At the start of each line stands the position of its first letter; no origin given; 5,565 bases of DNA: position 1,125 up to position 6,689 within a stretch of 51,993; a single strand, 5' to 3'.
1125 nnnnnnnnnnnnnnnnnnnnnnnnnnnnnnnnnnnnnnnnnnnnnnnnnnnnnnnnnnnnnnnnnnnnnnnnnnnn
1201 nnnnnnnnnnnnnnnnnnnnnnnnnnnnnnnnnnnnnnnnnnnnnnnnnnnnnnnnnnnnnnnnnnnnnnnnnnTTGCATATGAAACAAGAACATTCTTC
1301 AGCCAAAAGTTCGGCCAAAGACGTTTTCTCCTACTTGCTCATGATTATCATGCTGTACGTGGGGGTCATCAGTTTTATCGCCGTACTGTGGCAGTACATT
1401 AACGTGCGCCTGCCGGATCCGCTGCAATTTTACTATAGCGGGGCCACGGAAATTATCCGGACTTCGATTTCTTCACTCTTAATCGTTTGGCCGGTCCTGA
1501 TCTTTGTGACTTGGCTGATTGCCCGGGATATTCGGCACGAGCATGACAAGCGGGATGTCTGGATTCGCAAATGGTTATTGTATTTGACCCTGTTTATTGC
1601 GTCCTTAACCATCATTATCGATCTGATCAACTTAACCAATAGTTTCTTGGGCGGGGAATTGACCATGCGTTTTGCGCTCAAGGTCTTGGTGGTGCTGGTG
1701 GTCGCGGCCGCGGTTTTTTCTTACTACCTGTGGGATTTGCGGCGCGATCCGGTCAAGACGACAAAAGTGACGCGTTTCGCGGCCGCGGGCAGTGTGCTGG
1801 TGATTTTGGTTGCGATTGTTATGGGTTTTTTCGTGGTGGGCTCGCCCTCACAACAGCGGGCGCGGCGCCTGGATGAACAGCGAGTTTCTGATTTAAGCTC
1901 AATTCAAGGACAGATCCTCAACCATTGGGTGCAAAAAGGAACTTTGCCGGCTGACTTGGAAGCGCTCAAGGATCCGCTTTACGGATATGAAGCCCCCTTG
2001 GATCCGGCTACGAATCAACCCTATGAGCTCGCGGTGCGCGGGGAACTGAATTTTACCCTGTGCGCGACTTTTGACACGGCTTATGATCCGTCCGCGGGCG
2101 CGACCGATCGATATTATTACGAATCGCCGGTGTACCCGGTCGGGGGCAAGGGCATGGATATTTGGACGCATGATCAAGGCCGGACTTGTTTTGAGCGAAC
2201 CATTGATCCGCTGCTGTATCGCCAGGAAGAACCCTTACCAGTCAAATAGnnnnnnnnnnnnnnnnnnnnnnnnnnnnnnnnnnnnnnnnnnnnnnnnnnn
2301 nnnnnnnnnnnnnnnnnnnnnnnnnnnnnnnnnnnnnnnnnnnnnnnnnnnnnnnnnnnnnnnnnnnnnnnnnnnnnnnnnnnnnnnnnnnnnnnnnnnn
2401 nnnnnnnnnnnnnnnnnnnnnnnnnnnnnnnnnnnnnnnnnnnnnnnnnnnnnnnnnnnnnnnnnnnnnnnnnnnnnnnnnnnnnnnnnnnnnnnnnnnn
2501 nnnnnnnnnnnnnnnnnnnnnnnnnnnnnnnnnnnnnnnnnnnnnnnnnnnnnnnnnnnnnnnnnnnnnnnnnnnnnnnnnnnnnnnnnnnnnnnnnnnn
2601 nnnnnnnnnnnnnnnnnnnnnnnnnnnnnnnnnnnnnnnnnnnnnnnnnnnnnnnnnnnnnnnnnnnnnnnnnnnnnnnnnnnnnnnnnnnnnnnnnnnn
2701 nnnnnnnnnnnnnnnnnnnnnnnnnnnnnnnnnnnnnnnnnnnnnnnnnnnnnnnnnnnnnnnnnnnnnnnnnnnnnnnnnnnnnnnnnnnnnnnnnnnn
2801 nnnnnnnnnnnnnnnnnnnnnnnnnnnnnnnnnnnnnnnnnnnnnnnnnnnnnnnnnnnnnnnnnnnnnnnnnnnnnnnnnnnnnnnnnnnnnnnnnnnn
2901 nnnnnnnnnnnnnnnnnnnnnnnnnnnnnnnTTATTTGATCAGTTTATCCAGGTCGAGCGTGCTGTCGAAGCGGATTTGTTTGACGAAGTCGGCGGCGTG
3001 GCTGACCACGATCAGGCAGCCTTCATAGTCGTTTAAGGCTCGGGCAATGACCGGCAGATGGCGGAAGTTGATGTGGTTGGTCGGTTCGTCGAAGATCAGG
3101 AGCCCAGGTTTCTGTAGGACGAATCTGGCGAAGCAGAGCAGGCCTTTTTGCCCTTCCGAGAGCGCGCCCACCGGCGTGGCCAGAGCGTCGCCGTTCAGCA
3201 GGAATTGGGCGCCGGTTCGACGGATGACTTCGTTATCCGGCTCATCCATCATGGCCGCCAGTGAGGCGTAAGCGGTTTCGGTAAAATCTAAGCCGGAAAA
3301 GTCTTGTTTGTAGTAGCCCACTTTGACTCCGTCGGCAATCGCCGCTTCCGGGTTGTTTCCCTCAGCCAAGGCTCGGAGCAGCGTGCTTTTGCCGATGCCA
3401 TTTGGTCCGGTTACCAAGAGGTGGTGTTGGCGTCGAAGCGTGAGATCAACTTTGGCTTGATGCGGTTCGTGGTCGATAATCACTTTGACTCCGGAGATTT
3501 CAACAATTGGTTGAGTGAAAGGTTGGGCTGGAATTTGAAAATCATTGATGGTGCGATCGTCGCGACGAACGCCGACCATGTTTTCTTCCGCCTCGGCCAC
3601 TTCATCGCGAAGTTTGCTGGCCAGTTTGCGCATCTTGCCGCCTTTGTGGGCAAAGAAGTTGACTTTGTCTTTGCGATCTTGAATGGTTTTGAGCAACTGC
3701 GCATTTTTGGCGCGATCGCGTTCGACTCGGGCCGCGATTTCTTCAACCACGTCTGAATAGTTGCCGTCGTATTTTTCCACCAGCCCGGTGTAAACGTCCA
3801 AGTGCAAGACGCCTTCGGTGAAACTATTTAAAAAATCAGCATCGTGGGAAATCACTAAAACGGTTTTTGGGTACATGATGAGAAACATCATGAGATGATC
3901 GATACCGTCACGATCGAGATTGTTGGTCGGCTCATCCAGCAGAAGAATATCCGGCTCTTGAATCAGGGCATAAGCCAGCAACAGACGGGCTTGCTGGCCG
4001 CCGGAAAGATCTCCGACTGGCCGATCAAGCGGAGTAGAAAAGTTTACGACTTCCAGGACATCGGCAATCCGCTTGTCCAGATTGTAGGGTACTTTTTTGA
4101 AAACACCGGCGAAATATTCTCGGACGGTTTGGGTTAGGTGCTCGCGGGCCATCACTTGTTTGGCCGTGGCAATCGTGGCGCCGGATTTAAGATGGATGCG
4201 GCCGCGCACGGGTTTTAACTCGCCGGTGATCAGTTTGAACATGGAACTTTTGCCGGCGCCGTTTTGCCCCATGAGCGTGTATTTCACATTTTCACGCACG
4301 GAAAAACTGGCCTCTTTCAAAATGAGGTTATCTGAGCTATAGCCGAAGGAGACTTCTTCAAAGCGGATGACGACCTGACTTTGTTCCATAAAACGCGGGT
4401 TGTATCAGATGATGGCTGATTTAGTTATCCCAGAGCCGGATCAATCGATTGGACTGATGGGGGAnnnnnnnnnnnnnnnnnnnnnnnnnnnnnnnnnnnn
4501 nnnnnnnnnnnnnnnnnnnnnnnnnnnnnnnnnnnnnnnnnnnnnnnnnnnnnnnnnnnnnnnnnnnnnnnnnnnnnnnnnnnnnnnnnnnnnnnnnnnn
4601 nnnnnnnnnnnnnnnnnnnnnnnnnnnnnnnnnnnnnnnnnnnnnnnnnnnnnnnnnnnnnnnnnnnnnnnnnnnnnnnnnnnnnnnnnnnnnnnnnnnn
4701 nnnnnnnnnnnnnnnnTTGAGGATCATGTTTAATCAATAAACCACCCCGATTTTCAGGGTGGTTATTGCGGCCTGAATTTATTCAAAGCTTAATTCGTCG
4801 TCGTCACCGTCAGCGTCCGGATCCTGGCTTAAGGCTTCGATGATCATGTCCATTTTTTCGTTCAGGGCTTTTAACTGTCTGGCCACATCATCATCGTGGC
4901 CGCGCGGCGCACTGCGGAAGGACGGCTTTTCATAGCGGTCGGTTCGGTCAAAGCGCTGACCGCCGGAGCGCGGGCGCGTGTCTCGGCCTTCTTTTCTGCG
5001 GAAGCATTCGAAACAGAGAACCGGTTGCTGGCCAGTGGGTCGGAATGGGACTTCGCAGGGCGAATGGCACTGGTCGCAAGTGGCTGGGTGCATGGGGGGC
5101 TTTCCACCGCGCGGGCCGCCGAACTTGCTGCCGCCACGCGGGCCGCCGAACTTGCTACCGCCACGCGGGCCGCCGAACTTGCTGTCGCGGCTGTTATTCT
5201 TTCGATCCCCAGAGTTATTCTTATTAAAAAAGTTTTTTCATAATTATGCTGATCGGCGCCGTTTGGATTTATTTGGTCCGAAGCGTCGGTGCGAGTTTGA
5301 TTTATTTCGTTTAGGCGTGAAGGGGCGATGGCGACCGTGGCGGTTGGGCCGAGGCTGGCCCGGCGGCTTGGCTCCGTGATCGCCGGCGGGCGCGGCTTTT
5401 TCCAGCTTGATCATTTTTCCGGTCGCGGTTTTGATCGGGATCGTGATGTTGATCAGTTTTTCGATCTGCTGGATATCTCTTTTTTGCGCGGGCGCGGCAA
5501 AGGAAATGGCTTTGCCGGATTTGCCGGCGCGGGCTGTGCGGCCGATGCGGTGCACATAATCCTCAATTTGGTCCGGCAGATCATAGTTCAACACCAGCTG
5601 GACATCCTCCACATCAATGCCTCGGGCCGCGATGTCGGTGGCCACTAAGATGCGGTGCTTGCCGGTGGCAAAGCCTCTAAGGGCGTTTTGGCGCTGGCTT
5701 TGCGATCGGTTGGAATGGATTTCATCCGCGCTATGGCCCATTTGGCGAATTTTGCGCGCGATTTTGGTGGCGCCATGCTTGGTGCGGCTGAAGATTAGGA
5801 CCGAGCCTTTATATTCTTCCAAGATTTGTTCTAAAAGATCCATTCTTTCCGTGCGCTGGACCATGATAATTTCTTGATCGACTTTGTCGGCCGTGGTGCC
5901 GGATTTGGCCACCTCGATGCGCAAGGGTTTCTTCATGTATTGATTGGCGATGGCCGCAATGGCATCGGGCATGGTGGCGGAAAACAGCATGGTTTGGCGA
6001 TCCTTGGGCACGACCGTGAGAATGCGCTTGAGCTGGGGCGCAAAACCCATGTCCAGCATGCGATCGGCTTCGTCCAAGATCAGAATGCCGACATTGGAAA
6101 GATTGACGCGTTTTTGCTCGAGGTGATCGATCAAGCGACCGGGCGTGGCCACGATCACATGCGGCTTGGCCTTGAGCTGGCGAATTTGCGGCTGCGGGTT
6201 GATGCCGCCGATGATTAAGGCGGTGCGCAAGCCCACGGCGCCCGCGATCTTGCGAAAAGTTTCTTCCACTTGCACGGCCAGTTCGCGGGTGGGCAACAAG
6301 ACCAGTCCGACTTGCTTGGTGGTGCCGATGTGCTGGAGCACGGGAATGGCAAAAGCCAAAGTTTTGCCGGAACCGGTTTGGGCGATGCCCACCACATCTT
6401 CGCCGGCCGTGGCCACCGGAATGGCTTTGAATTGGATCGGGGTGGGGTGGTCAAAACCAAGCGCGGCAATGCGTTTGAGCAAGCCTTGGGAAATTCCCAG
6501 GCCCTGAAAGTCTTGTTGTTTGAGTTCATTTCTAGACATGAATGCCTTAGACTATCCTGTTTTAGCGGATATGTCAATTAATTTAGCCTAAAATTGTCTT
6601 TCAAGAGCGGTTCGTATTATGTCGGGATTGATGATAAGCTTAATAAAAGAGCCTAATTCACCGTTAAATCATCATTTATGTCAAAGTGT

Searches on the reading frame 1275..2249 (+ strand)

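Call 70: search_protein_families(library=pfam, proteins=[window:1275-2249:+], max_evalue=0.0001)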
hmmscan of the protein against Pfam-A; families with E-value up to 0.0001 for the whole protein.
window:1275-2249:+ (324 aa): 1 family
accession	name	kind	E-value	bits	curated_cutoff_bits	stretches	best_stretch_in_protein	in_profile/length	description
PF18920.5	DUF5671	-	7.1e-20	71.7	28.4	1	16-149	1-130/132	Domain of unknown function (DUF5671)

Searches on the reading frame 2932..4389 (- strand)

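Call 53: search_protein_families(library=pfam, proteins=[window:2932-4389:-], max_evalue=0.001)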
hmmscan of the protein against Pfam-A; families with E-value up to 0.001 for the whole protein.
window:2932-4389:- (485 aa): 14 families
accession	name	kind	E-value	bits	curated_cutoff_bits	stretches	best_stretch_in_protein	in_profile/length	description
PF00005.33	ABC_tran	-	4.2e-44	150.9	25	2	24-156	1-137/137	ABC transporter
PF13304.12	AAA_21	-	6.5e-17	63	27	1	393-464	221-298/304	AAA domain, putative AbiEii toxin, Type IV TA system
PF02463.25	SMC_N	-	1.4e-09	38.2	40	0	321-341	24-44/220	RecF/RecN/SMC N terminal domain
PF13555.12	AAA_29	-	6.4e-08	32.7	27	1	315-341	16-42/61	P-loop containing region of AAA domain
PF13401.12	AAA_22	-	4.5e-07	30.7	27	1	320-356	4-33/130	AAA domain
PF03193.22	RsgA_GTPase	-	7.2e-07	29.6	30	0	312-345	98-130/174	RsgA GTPase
PF13191.12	AAA_16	-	2.2e-06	28.7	32.6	1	320-353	23-57/167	AAA ATPase domain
PF13476.12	AAA_23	-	5.8e-06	27.5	27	0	314-341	15-39/201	AAA domain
PF00004.35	AAA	-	5.5e-05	24.1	21.2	0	324-347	1-24/131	ATPase family associated with various cellular activities (AAA)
PF20720.3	nSTAND3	-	5.6e-05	23.3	27.2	0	317-342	13-38/155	Novel STAND NTPase 3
PF12775.13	AAA_7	-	9.3e-05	22.5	25.8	0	311-351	23-63/181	P-loop containing dynein motor region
PF12848.13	ABC_tran_Xtn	-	0.00014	22.3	25.9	1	201-260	5-64/85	ABC transporter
PF13514.12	AAA_27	-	0.00059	19.9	22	0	314-342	19-47/206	AAA domain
PF01926.29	MMR_HSR1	-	0.00068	20.2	21.9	0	38-77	3-38/113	50S ribosome-binding GTPase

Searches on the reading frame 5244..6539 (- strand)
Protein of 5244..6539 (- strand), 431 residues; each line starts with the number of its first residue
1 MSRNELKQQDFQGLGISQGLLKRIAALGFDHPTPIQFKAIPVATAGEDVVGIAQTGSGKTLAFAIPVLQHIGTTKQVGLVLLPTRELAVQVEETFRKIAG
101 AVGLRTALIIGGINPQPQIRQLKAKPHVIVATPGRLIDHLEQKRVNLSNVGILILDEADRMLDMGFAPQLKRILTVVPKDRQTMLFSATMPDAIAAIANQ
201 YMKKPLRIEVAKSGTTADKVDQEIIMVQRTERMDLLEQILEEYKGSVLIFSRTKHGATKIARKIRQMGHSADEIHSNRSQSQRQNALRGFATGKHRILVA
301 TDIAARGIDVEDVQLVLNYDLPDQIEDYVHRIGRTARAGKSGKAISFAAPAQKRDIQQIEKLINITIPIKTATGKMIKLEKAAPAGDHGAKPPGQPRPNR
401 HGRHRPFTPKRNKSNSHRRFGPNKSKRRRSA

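Call 53: search_protein_families(library=pfam, proteins=[window:5244-6539:-], max_evalue=0.001)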
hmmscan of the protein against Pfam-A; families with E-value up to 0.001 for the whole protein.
window:5244-6539:- (431 aa): 3 families
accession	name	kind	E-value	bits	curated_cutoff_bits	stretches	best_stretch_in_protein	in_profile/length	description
PF00270.35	DEAD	-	6.9e-53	179.2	26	1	33-194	1-164/167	DEAD/DEAH box helicase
PF00271.37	Helicase_C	-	2.2e-30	105.6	23.5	1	233-339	3-110/110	Helicase conserved C-terminal domain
PF04851.21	ResIII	-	3.1e-08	34.2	22.5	1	53-191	30-163/164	Type III restriction enzyme, res subunit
